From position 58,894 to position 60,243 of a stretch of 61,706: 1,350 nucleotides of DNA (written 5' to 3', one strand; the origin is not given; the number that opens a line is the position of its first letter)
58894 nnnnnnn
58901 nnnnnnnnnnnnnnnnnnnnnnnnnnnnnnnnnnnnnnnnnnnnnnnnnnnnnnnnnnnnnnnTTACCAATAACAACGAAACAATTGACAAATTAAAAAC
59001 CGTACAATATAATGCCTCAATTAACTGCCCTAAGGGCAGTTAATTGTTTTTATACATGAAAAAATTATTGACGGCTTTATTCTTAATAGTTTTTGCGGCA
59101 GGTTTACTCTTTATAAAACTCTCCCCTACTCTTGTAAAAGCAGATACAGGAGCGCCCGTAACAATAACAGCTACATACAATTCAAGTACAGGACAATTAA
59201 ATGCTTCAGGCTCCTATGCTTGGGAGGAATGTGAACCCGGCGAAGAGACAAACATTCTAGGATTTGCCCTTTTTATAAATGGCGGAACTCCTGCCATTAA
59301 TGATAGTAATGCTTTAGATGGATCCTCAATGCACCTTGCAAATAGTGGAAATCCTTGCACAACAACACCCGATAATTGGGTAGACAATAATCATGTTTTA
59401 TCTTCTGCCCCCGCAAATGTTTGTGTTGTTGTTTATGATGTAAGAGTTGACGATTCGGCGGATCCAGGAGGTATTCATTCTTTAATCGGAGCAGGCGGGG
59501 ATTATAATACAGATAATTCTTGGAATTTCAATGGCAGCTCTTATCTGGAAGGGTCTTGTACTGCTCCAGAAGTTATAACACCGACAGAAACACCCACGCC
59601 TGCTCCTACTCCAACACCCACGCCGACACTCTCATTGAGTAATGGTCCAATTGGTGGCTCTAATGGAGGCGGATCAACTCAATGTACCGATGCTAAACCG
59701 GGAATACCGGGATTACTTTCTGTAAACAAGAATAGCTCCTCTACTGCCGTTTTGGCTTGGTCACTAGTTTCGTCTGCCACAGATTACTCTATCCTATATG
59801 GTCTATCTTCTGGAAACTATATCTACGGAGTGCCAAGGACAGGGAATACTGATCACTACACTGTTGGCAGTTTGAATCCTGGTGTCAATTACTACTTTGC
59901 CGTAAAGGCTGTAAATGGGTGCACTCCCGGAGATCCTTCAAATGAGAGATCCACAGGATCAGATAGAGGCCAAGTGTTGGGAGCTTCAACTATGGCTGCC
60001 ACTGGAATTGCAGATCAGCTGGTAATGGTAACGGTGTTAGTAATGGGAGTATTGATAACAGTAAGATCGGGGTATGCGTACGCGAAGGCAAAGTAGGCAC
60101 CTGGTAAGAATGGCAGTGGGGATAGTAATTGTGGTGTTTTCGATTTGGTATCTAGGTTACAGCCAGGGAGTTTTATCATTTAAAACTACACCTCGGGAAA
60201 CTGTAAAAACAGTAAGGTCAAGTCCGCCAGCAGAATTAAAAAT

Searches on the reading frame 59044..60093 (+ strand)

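Call 3: search_protein_families(library=pfam, proteins=[window:59044-60093:+], max_evalue=0.01)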
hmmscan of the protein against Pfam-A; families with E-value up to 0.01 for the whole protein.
window:59044-60093:+ (350 aa): 2 families
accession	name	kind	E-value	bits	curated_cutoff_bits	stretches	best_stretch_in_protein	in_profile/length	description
PF00041.27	fn3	-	4e-09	37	25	1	222-302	3-81/84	Fibronectin type III domain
PF16656.11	Pur_ac_phosph_N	-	0.0061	17.5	30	0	225-292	6-83/93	Purple acid Phosphatase, N-terminal domain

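Call 52: search_protein_families(library=ncbifam, proteins=[window:59044-60093:+], max_evalue=0.1)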
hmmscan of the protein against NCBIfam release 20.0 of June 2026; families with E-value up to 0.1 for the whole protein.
window:59044-60093:+ (350 aa): 0 families
